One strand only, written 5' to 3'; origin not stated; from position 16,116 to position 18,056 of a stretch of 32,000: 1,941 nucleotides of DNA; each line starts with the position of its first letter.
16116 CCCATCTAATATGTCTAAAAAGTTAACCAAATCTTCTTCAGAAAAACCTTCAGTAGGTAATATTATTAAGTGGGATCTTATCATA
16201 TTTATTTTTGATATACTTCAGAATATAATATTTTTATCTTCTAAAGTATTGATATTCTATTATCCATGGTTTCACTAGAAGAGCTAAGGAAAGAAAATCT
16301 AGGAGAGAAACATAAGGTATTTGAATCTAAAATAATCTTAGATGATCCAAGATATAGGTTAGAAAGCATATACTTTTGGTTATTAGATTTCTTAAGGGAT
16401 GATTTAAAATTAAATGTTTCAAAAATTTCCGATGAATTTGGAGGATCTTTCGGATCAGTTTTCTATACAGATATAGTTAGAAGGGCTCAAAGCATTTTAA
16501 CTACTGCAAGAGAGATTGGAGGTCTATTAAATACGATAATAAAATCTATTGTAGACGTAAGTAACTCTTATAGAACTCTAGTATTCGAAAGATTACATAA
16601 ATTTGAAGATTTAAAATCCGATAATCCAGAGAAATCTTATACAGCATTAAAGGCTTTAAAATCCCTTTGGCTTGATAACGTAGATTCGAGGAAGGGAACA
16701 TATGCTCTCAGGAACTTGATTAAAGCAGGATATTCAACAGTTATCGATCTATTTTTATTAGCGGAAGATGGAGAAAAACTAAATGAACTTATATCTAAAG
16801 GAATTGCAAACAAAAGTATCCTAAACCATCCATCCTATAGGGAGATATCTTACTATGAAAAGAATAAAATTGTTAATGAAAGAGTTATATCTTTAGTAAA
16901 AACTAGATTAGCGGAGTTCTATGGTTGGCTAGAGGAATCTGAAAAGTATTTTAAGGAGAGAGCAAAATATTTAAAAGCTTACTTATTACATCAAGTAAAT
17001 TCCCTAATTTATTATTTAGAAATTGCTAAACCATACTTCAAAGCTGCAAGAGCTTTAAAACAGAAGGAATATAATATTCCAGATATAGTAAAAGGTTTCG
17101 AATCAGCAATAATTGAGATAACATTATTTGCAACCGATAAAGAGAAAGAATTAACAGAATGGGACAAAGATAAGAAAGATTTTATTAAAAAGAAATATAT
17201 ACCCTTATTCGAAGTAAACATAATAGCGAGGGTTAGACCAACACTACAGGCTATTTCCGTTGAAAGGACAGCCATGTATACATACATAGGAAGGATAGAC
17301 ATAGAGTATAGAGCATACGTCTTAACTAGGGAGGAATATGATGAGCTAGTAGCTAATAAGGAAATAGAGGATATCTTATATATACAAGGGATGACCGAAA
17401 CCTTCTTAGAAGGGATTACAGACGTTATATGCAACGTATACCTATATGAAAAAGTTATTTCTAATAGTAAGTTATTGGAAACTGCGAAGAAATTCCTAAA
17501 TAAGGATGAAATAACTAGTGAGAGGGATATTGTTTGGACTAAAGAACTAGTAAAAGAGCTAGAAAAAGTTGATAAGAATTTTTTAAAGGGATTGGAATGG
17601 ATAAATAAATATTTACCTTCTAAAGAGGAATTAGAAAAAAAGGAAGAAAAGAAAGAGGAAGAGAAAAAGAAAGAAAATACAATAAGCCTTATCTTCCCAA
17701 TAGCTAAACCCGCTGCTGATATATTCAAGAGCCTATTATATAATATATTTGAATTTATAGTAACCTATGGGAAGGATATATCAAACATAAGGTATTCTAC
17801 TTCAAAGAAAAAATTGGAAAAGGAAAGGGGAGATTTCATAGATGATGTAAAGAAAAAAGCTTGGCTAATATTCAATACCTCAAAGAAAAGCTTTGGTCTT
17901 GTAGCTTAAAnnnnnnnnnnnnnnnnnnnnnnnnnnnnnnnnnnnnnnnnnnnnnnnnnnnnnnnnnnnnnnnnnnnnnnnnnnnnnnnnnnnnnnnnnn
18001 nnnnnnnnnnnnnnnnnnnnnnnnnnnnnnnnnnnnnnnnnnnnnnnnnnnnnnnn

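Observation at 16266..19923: Translationally coupled pair of large orphan proteins (547 aa + 670 aa): candidate undescribed two-component system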

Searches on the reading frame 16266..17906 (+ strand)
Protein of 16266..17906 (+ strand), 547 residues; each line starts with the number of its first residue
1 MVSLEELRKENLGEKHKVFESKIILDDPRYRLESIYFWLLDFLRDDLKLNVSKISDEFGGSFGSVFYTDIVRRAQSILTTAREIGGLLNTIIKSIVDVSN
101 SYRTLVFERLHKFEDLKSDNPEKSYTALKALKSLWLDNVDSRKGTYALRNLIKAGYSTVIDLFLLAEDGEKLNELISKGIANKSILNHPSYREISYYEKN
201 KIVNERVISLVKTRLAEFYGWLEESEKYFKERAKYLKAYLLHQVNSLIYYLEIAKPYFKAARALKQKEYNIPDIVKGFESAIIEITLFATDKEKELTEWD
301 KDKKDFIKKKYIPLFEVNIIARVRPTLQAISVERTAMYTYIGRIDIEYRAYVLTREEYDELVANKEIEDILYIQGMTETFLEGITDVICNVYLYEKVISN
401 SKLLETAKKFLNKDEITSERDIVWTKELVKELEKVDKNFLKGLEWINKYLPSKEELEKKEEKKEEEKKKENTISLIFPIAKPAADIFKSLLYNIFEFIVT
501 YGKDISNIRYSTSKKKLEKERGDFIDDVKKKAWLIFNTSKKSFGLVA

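Call 4: search_protein_families(library=pfam, proteins=[window:16266-17906:+], max_evalue=1)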
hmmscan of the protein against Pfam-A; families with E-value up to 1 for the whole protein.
window:16266-17906:+ (547 aa): 1 family
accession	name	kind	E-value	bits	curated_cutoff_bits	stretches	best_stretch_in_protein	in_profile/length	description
PF06648.16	AcMNPV_Ac75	-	0.082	13.3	24.4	1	392-435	75-118/122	Autographa californica nuclear polyhedrosis virus (AcMNPV), Ac75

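Call 5: search_protein_families(library=ncbifam, proteins=[window:16266-17906:+], max_evalue=1)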
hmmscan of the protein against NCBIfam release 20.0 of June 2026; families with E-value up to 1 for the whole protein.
window:16266-17906:+ (547 aa): 1 family
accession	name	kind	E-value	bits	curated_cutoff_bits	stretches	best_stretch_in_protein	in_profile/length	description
NF041488.1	caps_synth_Cps4B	equivalog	0.0083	15.7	400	1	223-270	174-222/243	capsular polysaccharide biosynthesis protein Cps4B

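Call 6: search_solved_structures(query=window:16266-17906:+, max_evalue=10)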
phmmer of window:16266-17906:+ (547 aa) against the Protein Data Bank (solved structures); distinct sequences matched with E-value up to 10: 1.
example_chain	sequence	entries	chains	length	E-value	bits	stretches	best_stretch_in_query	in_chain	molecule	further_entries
2jep_A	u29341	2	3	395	1.3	10.4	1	99-162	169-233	XYLOGLUCANASE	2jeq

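Call 8: find_homologous_proteins(query=window:16266-17906:+)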
Query window:16266-17906:+ (547 aa): 40 proteins with E <= 0.001 among 8000 candidates.
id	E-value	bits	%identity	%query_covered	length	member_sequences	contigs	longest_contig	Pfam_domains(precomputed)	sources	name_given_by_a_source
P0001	0.0e+0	1171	100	100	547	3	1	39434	-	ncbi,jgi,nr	ncbi:hypothetical protein BA065_01195 [Nanoarchaeota archaeon NZ13-N]|nr:MAG: hypothetical protein B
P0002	7.5e-268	907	75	100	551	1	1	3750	-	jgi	-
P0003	2.1e-205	701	60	100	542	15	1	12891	-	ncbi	ncbi:MAG: hypothetical protein QXQ91_00780 [Nanopusillaceae archaeon]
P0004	5.2e-186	637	62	84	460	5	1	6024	-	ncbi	ncbi:MAG: hypothetical protein QXP34_01230, partial [Candidatus Aenigmatarchaeota archaeon]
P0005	2.4e-138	480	43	100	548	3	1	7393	-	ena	-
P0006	1.8e-127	444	42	100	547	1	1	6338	-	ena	-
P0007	9.6e-123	428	41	100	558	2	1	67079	-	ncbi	ncbi:MAG: hypothetical protein ACP5GJ_01990 [Nanopusillaceae archaeon]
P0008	8.8e-37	145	30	62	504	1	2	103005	-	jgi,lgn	jgi:hypothetical protein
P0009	1.3e-36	144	31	65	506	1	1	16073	-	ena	-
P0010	2.2e-35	140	32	63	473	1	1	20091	-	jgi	jgi:hypothetical protein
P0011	8.1e-35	138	31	68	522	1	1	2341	-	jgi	-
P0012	1.1e-34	138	31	69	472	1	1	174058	-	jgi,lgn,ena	-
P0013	6.2e-34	135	34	66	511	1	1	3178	-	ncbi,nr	ncbi:hypothetical protein D6817_05440 [Candidatus Pacearchaeota archaeon]|nr:MAG: hypothetical prote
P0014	5.8e-33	132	31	67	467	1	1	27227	-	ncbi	-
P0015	1.4e-32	131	31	61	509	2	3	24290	-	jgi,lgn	-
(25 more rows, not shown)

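Call 14: find_encoding_contigs(protein=P0012, flank=8000, max_places=3)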
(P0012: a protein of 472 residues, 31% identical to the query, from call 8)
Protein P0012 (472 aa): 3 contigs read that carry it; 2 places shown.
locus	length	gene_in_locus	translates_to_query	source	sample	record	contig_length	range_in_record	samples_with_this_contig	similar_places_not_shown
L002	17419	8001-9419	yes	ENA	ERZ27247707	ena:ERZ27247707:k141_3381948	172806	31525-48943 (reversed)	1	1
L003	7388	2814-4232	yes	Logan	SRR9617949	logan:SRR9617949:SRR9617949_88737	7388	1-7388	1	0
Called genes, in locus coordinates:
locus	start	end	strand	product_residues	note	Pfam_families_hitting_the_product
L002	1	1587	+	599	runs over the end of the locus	PF04566:RNA_pol_Rpb2_4, PF04567:RNA_pol_Rpb2_5 (weak), PF00562:RNA_pol_Rpb2_6, PF04560:RNA_pol_Rpb2_7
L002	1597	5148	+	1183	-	PF04997:RNA_pol_Rpb1_1, PF00623:RNA_pol_Rpb1_2, PF04983:RNA_pol_Rpb1_3, PF05000:RNA_pol_Rpb1_4, PF04998:RNA_pol_Rpb1_5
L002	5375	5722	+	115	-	PF01248:Ribosomal_L7Ae (weak)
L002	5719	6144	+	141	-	-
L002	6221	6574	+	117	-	-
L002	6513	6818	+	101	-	-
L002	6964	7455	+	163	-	PF05175:MTS, PF13489:Methyltransf_23 (weak)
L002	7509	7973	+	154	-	PF00293:NUDIX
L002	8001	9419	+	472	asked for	-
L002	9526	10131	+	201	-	-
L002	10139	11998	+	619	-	PF01261:AP_endonuc_2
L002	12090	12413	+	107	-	-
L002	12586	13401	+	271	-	PF01909:NTP_transf_2, PF18765:Polbeta (weak)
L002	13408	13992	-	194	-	-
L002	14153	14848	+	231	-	-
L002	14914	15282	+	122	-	-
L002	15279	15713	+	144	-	-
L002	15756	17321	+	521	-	PF18998:Flg_new_2 (faint)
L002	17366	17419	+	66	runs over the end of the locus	-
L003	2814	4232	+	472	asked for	-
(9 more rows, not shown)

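Call 25: predict_structure(alignment_id=A1)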
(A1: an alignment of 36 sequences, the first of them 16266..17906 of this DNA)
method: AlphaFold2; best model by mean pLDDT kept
length: 547 residues; sequences in the alignment: 36
mean_pLDDT: 83.1   pTM: 0.64
mean pLDDT of the five models: 83.1, 82.5, 80.7, 80.6, 79.9
residues with pLDDT >= 90: 218; 70-90: 246; 50-70: 56; < 50: 27
segments of 3 or more residues with pLDDT < 50: 467-481, 498-508
pLDDT, mean of each block of 10 residues (from residue 1): 81 87 90 92 94 87 87 87 85 88 85 92 94 92 87 87 92 92 94 92 90 93 91 91 88 83 82 85 93 85 76 94 82 71 94 87 73 62 81 90 95 88 90 91 82 72 50 40 54 54 44 67 90 94 81
secondary structure, 60 per line:
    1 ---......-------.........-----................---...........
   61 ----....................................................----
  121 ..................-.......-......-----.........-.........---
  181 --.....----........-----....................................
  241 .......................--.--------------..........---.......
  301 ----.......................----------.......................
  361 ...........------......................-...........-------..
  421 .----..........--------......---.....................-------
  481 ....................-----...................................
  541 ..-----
elements in order: H4-9 E17-25 H32-46 E50-60 H65-116 H121-138 H140-146 H148-153 H159-165 H169-177 H183-187 H194-199 H205-263 E281-290 E294-300 E305-327 E338-354 H355-371 H378-399 H401-411 H426-435 H444-449 H453-473 H481-500 H506-542

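Call 30: fold_search(model_id=the predicted structure, library=pdb)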
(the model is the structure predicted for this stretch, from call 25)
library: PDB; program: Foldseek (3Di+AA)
matches with E <= 10: 494; with E <= 0.001: 0
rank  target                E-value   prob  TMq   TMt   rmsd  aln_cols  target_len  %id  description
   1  4tko                  4.9e-02  0.14  0.10  0.15  26.6       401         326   12  Structure of the periplasmic adaptor protein EmrA (released 2014-07-09)
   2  9qgy_G                1.2e-01  0.13  0.08  0.12  20.6       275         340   12  Structure of the YbjP lipoprotein bound to the MacAB-TolC tripartite efflux pump (released 2026-03-25)
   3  4tql_A                1.5e-01  0.20  0.09  0.19  41.4       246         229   14  Computationally designed three helix bundle (released 2014-10-15)
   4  4tql_B                2.0e-01  0.25  0.11  0.21  42.5       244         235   14  Computationally designed three helix bundle (released 2014-10-15)
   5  8zal_A                2.4e-01  0.23  0.14  0.21  20.6       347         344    7  EmrAB-TolC MFS-type tripartite multidrug efflux pump EA (released 2025-04-30)
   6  8zar_B                2.4e-01  0.11  0.12  0.16  22.9       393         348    7  EmrAB-TolC MFS-type tripartite multidrug efflux pump FA (released 2025-04-30)
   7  4wd7_C                2.7e-01  0.16  0.11  0.18  18.5       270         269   11  Crystal structure of a bacterial Bestrophin homolog from Klebsiella pneumoniae by Zn-SAD phasing (released 2014-10-01)
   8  6ivm_D                2.7e-01  0.16  0.11  0.19  19.6       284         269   13  Crystal structure of a membrane protein P143A (released 2019-11-06)
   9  6ivm_A                3.2e-01  0.18  0.11  0.19  16.4       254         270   11  Crystal structure of a membrane protein P143A (released 2019-11-06)
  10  6mrt_A                3.2e-01  0.15  0.10  0.18  42.6       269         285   15  12-meric ClyA pore complex (released 2019-05-15)
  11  6rwb_A                3.6e-01  0.14  0.10  0.03  34.6       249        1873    9  Cryo-EM structure of Yersinia pseudotuberculosis TcaA-TcaB (released 2019-10-23)
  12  5c5b_A                3.6e-01  0.08  0.09  0.13  30.6       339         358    8  Crystal Structure of Human APPL BAR-PH Heterodimer (released 2016-06-22)
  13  7rto_B                3.6e-01  0.04  0.08  0.11  26.1       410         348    9  Cryo-EM structure of bluetongue virus capsid protein VP5 at low endosomal pH intermediate state 2 (released 2021-11-03)
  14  2ch7_B                3.8e-01  0.13  0.10  0.15  29.4       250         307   14  Crystal structure of the cytoplasmic domain of a bacterial chemoreceptor from Thermotoga maritima (released 2006-04-18)
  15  4o9y_A                3.9e-01  0.13  0.13  0.04  28.0       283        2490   13  Crystal Structure of TcdA1 (released 2014-02-26)
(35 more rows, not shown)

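Call 32: find_related_loci(query=A1, collection=genome_contigs, flank=6000)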
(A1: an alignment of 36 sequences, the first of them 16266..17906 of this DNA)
Query A1 (547 aa) in genome_contigs; peptide patterns used: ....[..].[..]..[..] (x = any residue, [..] = any of these).
334 stretches matched a pattern; 292 encode a relative of the query (tblastn E <= 1e-3); the best 80 are kept; 80 distinct loci.
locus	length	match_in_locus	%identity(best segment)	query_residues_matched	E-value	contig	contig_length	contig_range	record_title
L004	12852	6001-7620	60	1-546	0e+0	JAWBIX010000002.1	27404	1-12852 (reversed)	MAG: Nanopusillaceae archaeon isolate GMQS_201709_bins_18 GMQS_201709_bins_18_scaffold_2, whole genome shotgun sequence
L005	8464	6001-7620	60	1-546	0e+0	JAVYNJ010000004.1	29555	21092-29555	MAG: Nanopusillaceae archaeon isolate DRC_201705_bins_67 DRC_201705_bins_67_scaffold_4, whole genome shotgun sequence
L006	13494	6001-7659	41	2-546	2e-114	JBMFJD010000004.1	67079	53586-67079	MAG: Nanopusillaceae archaeon isolate KM4331-08 NODE_4_length_67079_cov_42.243449, whole genome shotgun sequence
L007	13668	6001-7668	38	2-547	4e-110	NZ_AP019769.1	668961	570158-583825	Nanobdella aerobiophila strain MJ1 chromosome, complete genome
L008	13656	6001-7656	40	2-546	8e-110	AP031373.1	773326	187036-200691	Nanoarchaeota archaeon YN1 DNA, complete genome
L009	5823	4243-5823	37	2-521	4e-97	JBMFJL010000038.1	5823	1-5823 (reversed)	MAG: Nanopusillaceae archaeon isolate KM4331-16 NODE_38_length_5823_cov_4.001914, whole genome shotgun sequence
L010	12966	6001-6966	33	10-362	3e-43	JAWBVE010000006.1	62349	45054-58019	MAG: Candidatus Pacearchaeota archaeon isolate JZ-1_201803_bins_104 JZ-1_201803_bins_104_scaffold_6, whole genome shotgu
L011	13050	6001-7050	33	13-384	4e-43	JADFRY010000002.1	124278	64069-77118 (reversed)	MAG: Nanoarchaeota archaeon isolate B8T1B11 B8T1B11_NODE31, whole genome shotgun sequence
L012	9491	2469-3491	33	32-388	1e-42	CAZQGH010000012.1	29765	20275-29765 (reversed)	MAG TPA_asm: Candidatus Woesearchaeota archaeon isolate SRP141376_co1_236 genome assembly, contig: NODE_3596_length_2976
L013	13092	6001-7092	30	32-436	1e-42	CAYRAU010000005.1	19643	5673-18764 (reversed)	MAG TPA_asm: Candidatus Woesearchaeota archaeon isolate SRP050083_co3_231 genome assembly, contig: NODE_2035_length_1964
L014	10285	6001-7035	31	26-386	7e-42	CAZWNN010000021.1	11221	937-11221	MAG TPA_asm: Candidatus Woesearchaeota archaeon isolate SRP178699_co2_474 genome assembly, contig: NODE_5556_length_1122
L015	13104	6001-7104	31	22-396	7e-42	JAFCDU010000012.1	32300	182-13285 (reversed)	Candidatus Pacearchaeota archaeon isolate Meg22_1012_Bin_115 Meg22_1012_Bin_115_scaffold_17836, whole genome shotgun seq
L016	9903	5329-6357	31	16-379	7e-42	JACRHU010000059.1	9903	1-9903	MAG: Candidatus Pacearchaeota archaeon isolate NC_groundwater_1785_Pr3_B-0.1um_33_39 SR-2_scaffold_141_2460950, whole ge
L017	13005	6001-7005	31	3-371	2e-41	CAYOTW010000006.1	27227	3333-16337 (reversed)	MAG TPA_asm: Candidatus Woesearchaeota archaeon isolate SRP332253_co1_15 genome assembly, contig: NODE_2603_length_27227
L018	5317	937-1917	33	32-382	2e-41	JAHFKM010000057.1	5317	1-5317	MAG: archaeon isolate nzgw41 NODE_30029_length_5318_cov_2.917452, whole genome shotgun sequence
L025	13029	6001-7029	31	20-382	7e-40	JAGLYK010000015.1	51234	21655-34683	MAG: Candidatus Pacearchaeota archaeon isolate RS_13_22 ZL320.bin.22.fa_15, whole genome shotgun sequence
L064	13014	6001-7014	28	7-367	9e-37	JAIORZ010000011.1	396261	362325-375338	MAG: archaeon isolate SMBSF31 20075_Bin_5_contigs_1_c_000000000001, whole genome shotgun sequence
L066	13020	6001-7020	30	32-388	1e-36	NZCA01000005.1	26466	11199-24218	MAG: Nanoarchaeota archaeon isolate ARS1286 42472, whole genome shotgun sequence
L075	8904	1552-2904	26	22-545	2e-36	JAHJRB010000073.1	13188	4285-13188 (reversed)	MAG: Nanoarchaeota archaeon isolate OS_PC_MetaG.mb.127 OS_PC_MetaG.mb.127_k141_271165, whole genome shotgun sequence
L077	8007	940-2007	29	12-384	3e-36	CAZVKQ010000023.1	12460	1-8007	MAG TPA_asm: Candidatus Woesearchaeota archaeon isolate SRP269290_co4_219 genome assembly, contig: NODE_3667_length_1246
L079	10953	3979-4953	31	32-386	7e-36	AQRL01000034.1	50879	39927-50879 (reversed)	Nanoarchaeota archaeon SCGC AAA011-G17 A11G17DRAFT_contig_4_0.5_C, whole genome shotgun sequence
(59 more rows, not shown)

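Call 48: search_solved_structures(query=A1, max_evalue=10)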
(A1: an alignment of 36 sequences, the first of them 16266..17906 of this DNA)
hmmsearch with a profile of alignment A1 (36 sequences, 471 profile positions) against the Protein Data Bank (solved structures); distinct sequences matched with E-value up to 10: 0.

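Call 63: search_protein_representatives(alignment_id=A1)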
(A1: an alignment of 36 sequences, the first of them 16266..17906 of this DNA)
Query: 36 sequences, 471 profile positions. Proteins with E-value up to 0.001 (for the whole library): 922; up to 1e-10: 661; up to 1e-30: 359. The best 150 are listed.
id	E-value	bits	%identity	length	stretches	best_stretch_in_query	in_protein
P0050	5.1e-179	612.5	-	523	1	1-470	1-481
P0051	2.4e-174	597.0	-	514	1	16-471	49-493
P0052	3.7e-170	583.2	-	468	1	7-470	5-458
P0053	2.2e-169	580.7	-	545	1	17-471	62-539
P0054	2.0e-167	574.3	-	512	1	22-469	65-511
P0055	1.1e-166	571.8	-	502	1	6-470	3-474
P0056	8.9e-165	565.5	-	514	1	7-470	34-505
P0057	2.7e-163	560.6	-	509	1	3-471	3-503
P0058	1.1e-157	542.2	-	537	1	16-470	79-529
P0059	6.2e-157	539.7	-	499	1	28-464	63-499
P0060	1.3e-154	532.0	-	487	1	15-470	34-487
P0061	2.9e-153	527.6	-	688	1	22-470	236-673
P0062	1.6e-152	525.1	-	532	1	22-470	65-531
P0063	1.1e-151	522.4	-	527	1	4-468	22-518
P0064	3.9e-149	513.9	-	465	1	1-469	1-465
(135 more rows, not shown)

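Call 69: fold_search(model_id=the predicted structure, library=viral)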
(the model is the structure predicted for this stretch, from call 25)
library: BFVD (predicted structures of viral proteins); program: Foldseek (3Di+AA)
matches with E <= 10: 735; with E <= 0.001: 0
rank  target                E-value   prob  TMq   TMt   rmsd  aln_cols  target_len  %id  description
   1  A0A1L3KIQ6            4.8e-03  0.30  0.07  0.08  28.7       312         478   11  Uncharacterized protein [Hubei levi-like virus 8]
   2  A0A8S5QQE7            6.8e-03  0.28  0.11  0.06  30.0       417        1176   10  Tail protein [Siphoviridae sp. ctE6L85]
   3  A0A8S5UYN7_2          1.9e-02  0.89  0.16  0.11  21.7       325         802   10  Endosialidase chaperone [Siphoviridae sp. ctkKt3]
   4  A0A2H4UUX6            3.0e-02  0.08  0.08  0.07  32.5       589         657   11  Cas12f1-like TNB domain-containing protein [Bodo saltans virus]
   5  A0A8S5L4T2            4.1e-02  0.30  0.10  0.13  30.1       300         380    9  Maturation protein [ssRNA phage SRR5466725_15]
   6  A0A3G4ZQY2            4.5e-02  0.08  0.08  0.08  33.9       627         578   11  SPX domain-containing protein [Terrestrivirus sp.]
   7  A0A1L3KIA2            6.3e-02  0.11  0.09  0.11  24.1       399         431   11  Maturation protein [Shahe levi-like virus 2]
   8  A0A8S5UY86            7.0e-02  0.13  0.10  0.11  31.1       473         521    8  Hint [Phage sp. ctKtV17]
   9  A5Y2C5                7.0e-02  0.07  0.06  0.06  22.7       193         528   12  (no name in the UniProt tables at hand)
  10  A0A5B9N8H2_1          8.0e-02  0.28  0.11  0.07  18.1       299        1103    8  (no name in the UniProt tables at hand)
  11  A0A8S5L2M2            8.0e-02  0.09  0.07  0.09  20.5       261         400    9  Maturation protein (Fragment) [ssRNA phage Gerhypos.1_24]
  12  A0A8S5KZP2            9.8e-02  0.18  0.09  0.11  24.9       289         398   10  Maturation protein [ssRNA phage SRR5208572_1]
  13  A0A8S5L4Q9            1.0e-01  0.12  0.12  0.13  23.2       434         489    8  Maturation protein [ssRNA phage SRR5466725_16]
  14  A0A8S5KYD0            1.1e-01  0.07  0.09  0.11  22.0       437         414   11  Maturation protein (Fragment) [ssRNA phage ESE019]
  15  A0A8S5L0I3            1.2e-01  0.10  0.07  0.08  29.2       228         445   13  Maturation protein [ssRNA phage SRR6960507_9]
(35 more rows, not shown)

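Call 73: list_cluster_members(proteins=[window:16266-17906:+, window:17911-19920:+, L007:7697-9754:+, L007:5986-7671:+])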
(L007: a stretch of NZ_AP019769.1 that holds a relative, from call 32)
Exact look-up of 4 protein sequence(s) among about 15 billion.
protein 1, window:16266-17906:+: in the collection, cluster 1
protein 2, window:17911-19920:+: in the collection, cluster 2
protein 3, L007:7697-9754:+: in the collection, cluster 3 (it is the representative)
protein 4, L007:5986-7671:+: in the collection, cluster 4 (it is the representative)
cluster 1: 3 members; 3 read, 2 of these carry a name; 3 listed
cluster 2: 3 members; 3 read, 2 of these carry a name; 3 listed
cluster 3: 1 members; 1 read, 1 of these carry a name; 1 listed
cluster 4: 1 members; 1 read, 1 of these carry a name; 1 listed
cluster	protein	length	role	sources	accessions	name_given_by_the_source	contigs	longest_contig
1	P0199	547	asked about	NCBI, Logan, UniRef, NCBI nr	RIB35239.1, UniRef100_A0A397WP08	MAG: hypothetical protein BXU00_02845 [Candidatus Nanoclepta minutus] | Uncharacterized protein n=1 Tax=Candidatus Nanoclepta minutus TaxID=1940235 ...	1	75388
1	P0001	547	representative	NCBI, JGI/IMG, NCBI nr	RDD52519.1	hypothetical protein BA065_01195 [Nanoarchaeota archaeon NZ13-N] | MAG: hypothetical protein BA065_01195 [Nanoarchaeota archaeon NZ13-N]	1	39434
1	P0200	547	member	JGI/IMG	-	-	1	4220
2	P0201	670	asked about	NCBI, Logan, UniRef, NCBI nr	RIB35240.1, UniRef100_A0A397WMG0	MAG: hypothetical protein BXU00_02850 [Candidatus Nanoclepta minutus] | Xylose isomerase-like TIM barrel domain-containing protein n=1 Tax=Candidatus Nanoclepta ...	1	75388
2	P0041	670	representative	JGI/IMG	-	-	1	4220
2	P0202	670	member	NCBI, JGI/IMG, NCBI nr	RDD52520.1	hypothetical protein BA065_01200 [Nanoarchaeota archaeon NZ13-N] | MAG: hypothetical protein BA065_01200 [Nanoarchaeota archaeon NZ13-N]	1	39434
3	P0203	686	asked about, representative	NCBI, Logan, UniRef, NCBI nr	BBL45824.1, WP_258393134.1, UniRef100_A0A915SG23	AP endonuclease [Nanobdella aerobiophila] | AP endonuclease n=1 Tax=Nanobdella aerobiophila TaxID=2586965 RepID=A0A915SG23_9ARCH | hypothetical protein [Nanobdella aerobiophila]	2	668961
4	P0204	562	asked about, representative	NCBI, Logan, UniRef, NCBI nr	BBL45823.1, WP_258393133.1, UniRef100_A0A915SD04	hypothetical protein MJ1_0680 [Nanobdella aerobiophila] | Uncharacterized protein n=1 Tax=Nanobdella aerobiophila TaxID=2586965 ... | hypothetical protein [Nanobdella aerobiophila]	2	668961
